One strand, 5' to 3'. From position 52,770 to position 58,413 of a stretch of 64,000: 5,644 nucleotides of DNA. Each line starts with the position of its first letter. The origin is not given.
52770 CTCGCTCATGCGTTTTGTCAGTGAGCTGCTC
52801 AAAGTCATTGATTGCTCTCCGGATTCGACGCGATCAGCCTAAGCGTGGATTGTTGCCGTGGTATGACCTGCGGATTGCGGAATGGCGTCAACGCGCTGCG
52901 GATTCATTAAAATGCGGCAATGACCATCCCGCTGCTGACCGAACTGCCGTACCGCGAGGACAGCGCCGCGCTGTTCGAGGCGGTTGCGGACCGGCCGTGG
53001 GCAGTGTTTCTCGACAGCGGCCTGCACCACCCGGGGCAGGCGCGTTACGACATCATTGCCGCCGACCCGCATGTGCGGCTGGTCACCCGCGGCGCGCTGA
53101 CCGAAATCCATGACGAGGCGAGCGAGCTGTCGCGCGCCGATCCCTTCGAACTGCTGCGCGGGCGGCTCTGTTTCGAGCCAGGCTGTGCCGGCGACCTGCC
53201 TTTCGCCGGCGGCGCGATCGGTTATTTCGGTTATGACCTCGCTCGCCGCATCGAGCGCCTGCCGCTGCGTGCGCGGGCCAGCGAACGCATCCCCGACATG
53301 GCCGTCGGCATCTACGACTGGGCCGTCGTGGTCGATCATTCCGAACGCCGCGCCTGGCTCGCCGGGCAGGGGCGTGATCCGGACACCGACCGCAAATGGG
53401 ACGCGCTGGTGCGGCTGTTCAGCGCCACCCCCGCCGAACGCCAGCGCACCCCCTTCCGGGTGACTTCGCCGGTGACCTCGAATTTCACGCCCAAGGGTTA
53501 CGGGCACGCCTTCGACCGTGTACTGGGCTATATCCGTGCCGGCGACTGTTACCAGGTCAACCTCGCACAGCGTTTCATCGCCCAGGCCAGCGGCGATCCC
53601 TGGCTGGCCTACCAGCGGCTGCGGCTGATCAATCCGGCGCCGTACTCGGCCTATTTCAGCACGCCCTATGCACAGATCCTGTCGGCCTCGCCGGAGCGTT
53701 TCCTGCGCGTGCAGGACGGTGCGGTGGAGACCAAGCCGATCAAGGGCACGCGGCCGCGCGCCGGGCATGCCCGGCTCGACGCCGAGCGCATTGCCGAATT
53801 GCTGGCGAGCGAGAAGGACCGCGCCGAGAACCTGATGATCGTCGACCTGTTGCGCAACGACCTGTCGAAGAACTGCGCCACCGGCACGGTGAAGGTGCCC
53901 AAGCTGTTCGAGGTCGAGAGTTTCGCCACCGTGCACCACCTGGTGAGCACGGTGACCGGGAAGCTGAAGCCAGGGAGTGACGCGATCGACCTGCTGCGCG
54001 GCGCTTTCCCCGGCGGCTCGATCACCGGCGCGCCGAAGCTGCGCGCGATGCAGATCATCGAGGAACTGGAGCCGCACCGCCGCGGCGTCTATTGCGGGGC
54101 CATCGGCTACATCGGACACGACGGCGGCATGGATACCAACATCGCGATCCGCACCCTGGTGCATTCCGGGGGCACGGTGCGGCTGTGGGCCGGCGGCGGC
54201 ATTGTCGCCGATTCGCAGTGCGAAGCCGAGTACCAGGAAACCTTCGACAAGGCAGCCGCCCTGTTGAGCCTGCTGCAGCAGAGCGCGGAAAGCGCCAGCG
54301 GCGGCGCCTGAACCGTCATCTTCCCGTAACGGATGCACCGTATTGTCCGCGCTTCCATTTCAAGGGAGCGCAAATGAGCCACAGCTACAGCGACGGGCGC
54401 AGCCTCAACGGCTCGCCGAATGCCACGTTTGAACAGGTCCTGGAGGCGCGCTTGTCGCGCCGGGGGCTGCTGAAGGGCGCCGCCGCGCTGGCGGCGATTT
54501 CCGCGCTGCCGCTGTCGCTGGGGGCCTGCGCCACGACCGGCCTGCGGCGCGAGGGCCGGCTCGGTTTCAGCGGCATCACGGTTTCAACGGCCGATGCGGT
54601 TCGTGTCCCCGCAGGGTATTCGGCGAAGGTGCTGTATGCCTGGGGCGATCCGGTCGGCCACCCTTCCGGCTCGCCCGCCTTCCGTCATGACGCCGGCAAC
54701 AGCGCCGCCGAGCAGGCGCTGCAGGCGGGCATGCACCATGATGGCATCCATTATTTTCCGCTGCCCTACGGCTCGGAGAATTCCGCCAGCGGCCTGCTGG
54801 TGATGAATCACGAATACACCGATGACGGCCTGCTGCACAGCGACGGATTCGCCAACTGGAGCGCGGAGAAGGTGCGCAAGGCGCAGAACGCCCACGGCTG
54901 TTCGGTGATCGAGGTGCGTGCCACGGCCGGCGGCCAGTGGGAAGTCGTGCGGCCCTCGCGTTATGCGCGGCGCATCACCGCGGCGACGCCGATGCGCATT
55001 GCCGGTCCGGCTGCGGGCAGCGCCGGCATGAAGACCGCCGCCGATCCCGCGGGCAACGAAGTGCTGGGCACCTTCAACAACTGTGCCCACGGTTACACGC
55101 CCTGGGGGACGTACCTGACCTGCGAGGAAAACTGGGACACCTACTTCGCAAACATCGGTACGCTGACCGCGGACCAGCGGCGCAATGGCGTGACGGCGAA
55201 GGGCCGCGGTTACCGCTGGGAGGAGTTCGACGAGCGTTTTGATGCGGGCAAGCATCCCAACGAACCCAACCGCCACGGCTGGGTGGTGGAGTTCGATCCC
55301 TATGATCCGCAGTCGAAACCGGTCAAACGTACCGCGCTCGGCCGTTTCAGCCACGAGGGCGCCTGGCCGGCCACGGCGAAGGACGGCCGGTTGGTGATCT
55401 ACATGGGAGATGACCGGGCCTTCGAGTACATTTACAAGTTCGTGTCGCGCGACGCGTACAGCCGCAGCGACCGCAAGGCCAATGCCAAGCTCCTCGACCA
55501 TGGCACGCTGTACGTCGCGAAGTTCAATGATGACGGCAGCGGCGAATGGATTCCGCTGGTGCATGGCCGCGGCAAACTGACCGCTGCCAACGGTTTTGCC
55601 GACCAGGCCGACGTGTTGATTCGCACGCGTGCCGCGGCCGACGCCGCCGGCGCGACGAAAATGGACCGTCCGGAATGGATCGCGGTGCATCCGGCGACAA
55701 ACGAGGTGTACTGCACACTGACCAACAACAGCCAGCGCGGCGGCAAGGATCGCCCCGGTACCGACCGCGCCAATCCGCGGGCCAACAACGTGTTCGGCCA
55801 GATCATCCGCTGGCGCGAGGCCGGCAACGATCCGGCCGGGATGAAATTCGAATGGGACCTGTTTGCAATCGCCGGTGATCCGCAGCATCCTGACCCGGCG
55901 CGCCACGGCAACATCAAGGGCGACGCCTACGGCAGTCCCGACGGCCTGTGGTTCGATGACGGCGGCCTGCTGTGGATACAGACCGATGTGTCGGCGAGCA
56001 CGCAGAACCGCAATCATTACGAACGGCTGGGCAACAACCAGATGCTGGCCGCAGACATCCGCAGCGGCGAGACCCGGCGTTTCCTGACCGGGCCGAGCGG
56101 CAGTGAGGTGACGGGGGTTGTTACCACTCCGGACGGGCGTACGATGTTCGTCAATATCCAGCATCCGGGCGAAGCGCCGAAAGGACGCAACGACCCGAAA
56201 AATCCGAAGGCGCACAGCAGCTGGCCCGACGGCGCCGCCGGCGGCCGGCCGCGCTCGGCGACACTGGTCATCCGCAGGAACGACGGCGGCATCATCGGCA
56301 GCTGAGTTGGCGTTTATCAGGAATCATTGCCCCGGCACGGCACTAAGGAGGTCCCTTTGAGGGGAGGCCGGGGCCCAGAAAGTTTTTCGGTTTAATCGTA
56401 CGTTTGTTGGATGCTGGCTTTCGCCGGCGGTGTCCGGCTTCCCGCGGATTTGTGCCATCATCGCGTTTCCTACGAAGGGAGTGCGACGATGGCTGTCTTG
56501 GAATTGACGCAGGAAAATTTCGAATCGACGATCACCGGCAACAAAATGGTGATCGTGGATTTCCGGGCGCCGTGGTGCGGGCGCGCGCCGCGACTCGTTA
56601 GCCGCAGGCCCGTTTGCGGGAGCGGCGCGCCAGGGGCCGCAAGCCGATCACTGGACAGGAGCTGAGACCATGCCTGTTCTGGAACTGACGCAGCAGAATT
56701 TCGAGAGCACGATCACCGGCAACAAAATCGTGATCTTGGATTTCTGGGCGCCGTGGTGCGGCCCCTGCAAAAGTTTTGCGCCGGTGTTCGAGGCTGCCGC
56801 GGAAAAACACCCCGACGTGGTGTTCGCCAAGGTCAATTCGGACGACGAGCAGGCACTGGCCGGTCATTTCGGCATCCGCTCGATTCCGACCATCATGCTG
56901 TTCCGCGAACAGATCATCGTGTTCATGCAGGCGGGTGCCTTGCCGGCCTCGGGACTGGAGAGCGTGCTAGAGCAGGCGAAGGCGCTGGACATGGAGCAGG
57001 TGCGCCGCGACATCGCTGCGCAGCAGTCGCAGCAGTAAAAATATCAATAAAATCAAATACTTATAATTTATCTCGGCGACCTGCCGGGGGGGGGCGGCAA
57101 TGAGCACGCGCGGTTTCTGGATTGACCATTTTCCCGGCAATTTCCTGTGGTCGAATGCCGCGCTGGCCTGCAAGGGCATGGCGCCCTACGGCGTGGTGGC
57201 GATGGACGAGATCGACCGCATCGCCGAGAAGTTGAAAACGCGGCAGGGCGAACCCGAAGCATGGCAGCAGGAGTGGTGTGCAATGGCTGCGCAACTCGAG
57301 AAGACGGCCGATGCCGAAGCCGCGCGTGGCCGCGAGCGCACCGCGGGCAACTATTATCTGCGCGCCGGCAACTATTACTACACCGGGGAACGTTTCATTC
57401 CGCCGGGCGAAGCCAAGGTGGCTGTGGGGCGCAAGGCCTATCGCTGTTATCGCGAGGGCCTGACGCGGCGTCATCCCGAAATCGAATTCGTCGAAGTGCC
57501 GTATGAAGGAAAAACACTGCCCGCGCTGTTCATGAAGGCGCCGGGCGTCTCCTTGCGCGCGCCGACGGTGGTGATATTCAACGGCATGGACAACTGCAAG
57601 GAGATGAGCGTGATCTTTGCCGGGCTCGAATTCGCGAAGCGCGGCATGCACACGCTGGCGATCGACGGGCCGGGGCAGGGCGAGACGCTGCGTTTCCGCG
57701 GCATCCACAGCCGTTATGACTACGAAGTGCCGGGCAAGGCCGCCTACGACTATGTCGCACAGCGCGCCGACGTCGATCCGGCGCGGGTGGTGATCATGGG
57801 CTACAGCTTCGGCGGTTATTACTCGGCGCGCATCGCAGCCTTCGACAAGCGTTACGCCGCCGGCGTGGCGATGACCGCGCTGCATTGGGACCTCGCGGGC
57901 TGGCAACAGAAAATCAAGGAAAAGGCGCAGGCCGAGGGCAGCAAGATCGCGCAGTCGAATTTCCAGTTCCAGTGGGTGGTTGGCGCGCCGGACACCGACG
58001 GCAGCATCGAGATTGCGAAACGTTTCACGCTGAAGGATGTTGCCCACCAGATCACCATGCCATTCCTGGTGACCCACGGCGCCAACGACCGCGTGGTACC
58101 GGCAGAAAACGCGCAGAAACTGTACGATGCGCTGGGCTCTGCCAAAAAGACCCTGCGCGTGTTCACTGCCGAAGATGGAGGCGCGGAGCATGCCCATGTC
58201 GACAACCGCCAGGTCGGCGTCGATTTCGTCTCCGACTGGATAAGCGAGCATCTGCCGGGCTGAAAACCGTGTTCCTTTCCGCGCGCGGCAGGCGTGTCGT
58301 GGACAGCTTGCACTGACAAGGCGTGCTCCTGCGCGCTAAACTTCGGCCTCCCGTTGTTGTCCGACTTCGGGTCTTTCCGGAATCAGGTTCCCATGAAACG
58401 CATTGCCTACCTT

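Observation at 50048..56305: Putative phosphate-starvation block: BtaA-like, BtaB-like and PlcP-like operon next to Tat-exported PhoX with a Pho-box-like site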

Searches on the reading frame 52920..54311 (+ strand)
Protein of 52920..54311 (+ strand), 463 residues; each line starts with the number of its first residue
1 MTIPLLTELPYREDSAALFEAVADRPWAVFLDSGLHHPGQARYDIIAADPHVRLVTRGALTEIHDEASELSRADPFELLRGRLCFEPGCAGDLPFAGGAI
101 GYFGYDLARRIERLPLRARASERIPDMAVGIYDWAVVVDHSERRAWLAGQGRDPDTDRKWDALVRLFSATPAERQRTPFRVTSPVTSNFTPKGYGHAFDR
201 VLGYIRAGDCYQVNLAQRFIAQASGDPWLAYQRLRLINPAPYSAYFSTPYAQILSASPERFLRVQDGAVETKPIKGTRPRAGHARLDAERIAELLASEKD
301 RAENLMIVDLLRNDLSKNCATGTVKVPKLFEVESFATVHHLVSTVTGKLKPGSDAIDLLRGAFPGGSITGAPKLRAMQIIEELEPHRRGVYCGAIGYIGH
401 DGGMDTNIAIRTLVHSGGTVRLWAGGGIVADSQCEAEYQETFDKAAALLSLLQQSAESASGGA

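Call 5: search_protein_families(library=pfam, proteins=[window:52920-54311:+], max_evalue=0.01)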
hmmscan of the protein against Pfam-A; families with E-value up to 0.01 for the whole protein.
window:52920-54311:+ (463 aa): 2 families
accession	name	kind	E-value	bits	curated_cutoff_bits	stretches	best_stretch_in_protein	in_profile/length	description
PF00425.24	Chorismate_bind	-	1.2e-95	320.3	27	1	192-444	3-257/257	chorismate binding enzyme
PF04715.19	Anth_synt_I_N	-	2.2e-25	90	23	1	16-146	6-139/140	Anthranilate synthase component I, N terminal region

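Call 6: search_protein_families(library=ncbifam, proteins=[window:52920-54311:+], max_evalue=0.01)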
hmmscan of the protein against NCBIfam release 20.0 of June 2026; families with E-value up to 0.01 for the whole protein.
window:52920-54311:+ (463 aa): 26 families (the best 25 are shown)
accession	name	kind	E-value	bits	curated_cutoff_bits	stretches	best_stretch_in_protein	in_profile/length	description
NF012009.0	PRK15465.1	equivalog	1.2e-145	485.5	622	1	4-452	6-451/453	aminodeoxychorismate synthase component 1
TIGR00553.1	pabB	equivalog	1.8e-116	388.9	328.4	1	100-447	2-328/329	aminodeoxychorismate synthase component I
TIGR01824.1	PabB-clade2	equivalog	9.5e-116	386.9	408.55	1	97-448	1-355/355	aminodeoxychorismate synthase, component I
TIGR00564.1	trpE_most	equivalog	7.6e-115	384.5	517.7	1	19-450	10-452/455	anthranilate synthase component I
NF004610.0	PRK05940.1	equivalog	2.2e-104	349.8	568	1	23-456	29-463/467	anthranilate synthase component I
NF006563.0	PRK09070.1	equivalog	2.7e-104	349.3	514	1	23-454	20-446/447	aminodeoxychorismate synthase component I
NF010086.0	PRK13571.1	equivalog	1.2e-97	327.5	693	1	23-453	46-498/510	anthranilate synthase component I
NF005698.0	PRK07508.1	equivalog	8.7e-95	317.5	452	1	181-446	106-373/383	aminodeoxychorismate synthase component I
TIGR01820.1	TrpE-arch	equivalog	1.6e-94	317.8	512.05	1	18-450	4-446/449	anthranilate synthase component I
NF010089.0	PRK13574.1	equivalog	1.4e-81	274.7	527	1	39-448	37-414/421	anthranilate synthase component I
NF004530.0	PRK05877.1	equivalog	7.4e-80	269.2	383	1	96-457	78-420/425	aminodeoxychorismate synthase component I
NF010079.0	PRK13564.1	equivalog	2.1e-75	254.5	471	1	56-457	104-516/521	anthranilate synthase component 1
NF010087.0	PRK13572.1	equivalog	8.7e-75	252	580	1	17-452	13-431/435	anthranilate synthase component I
NF010081.0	PRK13566.1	equivalog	1.8e-69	234.8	645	1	98-458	158-513/729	anthranilate synthase component I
TIGR01823.1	PabB-fungal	equivalog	2.1e-64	218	442.55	1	92-450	360-739/742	aminodeoxychorismate synthase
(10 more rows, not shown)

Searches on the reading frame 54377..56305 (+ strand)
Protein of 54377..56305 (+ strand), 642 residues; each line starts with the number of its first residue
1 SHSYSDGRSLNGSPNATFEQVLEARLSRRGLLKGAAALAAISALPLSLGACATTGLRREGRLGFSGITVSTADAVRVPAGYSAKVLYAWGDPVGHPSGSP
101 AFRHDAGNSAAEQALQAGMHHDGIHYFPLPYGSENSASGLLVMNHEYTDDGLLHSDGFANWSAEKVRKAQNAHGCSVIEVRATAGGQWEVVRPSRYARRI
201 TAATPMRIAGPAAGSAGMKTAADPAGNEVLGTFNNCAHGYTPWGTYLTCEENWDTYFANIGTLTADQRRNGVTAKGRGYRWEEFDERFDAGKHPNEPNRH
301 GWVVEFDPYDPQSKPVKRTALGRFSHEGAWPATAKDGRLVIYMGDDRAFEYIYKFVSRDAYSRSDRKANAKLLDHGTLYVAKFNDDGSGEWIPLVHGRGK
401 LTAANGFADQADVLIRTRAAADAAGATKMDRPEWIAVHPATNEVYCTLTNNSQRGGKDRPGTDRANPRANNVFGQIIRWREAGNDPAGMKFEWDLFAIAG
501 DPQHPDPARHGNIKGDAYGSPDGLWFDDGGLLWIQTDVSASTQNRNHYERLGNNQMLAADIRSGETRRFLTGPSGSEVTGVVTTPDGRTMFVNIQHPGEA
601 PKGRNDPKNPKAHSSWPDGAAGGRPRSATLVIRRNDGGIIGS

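Call 5: search_protein_families(library=pfam, proteins=[window:54377-56305:+], max_evalue=0.01)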
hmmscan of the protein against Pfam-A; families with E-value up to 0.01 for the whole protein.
window:54377-56305:+ (642 aa): 2 families
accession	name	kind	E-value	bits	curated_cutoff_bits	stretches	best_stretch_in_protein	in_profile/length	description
PF05787.19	PhoX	-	2.1e-178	595.1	24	1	63-598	2-515/515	Alkaline phosphatase PhoX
PF10518.14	TAT_signal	-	0.0017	18.6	22.7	1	26-45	2-21/21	TAT (twin-arginine translocation) pathway signal sequence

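Call 6: search_protein_families(library=ncbifam, proteins=[window:54377-56305:+], max_evalue=0.01)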
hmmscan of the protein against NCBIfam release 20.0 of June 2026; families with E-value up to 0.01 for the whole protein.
window:54377-56305:+ (642 aa): 0 families

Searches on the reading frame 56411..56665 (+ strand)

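Call 14: search_protein_families(library=pfam, proteins=[window:56411-56665:+], max_evalue=0.001)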
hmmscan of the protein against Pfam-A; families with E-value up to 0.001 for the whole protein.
window:56411-56665:+ (84 aa): 1 family
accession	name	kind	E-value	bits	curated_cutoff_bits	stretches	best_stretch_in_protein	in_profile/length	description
PF00085.26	Thioredoxin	-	1.8e-06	28.3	23.5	1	29-58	2-32/103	Thioredoxin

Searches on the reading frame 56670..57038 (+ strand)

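Call 14: search_protein_families(library=pfam, proteins=[window:56670-57038:+], max_evalue=0.001)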
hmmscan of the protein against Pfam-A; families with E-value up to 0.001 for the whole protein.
window:56670-57038:+ (122 aa): 7 families
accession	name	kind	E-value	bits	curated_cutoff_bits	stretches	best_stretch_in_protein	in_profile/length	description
PF00085.26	Thioredoxin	-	9.9e-28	96.6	23.5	1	3-101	2-102/103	Thioredoxin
PF13098.12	Thioredoxin_2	-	1.1e-08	35.8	27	1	18-100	5-104/104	Thioredoxin-like domain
PF13905.12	Thioredoxin_8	-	1.6e-08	35.2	27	1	18-60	1-46/94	Thioredoxin-like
PF14595.12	Thioredoxin_9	-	6.1e-07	29.8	25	1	12-97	35-123/129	Thioredoxin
PF04756.19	OST3_OST6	-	4.1e-05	23.6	27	1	30-80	46-104/294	OST3 / OST6 family, transporter family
PF00578.27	AhpC-TSA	-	0.00018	21.8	26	1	13-62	21-72/124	AhpC/TSA family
PF08534.16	Redoxin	-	0.00022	21.5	26.6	0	9-60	21-73/148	Redoxin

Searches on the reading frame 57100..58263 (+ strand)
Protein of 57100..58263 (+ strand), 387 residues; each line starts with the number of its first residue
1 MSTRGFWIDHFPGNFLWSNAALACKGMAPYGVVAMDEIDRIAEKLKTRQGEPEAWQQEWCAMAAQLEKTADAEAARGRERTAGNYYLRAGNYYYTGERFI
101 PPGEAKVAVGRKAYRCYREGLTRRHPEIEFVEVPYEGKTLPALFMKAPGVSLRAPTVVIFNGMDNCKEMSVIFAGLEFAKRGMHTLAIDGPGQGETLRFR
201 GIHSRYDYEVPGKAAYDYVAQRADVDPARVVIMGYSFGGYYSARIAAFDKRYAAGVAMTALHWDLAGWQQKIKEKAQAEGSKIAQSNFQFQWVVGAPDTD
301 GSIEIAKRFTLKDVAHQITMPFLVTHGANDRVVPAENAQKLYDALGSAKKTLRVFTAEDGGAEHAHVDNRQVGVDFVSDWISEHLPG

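Call 14: search_protein_families(library=pfam, proteins=[window:57100-58263:+], max_evalue=0.001)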
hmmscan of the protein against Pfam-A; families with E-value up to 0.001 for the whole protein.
window:57100-58263:+ (387 aa): 12 families
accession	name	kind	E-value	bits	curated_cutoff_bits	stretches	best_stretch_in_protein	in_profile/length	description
PF12146.15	Hydrolase_4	-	3.4e-15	56.4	27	2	311-355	183-227/239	Serine aminopeptidase, S33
PF00326.27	Peptidase_S9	-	6.4e-14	52.4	22.6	1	179-385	11-210/213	Prolyl oligopeptidase family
PF06500.17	FrsA-like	-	1.5e-08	34.3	22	1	54-265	96-303/414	Esterase FrsA-like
PF01738.24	DLH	-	7.2e-07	29.4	21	0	213-257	82-126/217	Dienelactone hydrolase family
PF12697.13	Abhydrolase_6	-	8.8e-07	30.2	26.3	1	177-271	22-104/217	Alpha/beta hydrolase family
PF00561.26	Abhydrolase_1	-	9.1e-07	29.2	25.8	0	155-271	1-115/245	alpha/beta hydrolase fold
PF05448.18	AXE1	-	2.7e-06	26.8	21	1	218-371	166-314/321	Acetyl xylan esterase (AXE1)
PF20434.5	BD-FAE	-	2.4e-05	24.4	26.8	1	216-345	74-215/215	BD-FAE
PF02129.25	Peptidase_S15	-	7.2e-05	23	23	0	282-349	188-251/262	X-Pro dipeptidyl-peptidase (S15 family)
PF03583.20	LIP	-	0.00012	22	23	0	319-383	215-276/286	Secretory lipase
PF03959.19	FSH1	-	0.00024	21.3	21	1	224-348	97-189/211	Serine hydrolase (FSH1)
PF12740.14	PETase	-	0.00035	20.5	28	0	168-262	67-159/263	PET hydrolase-like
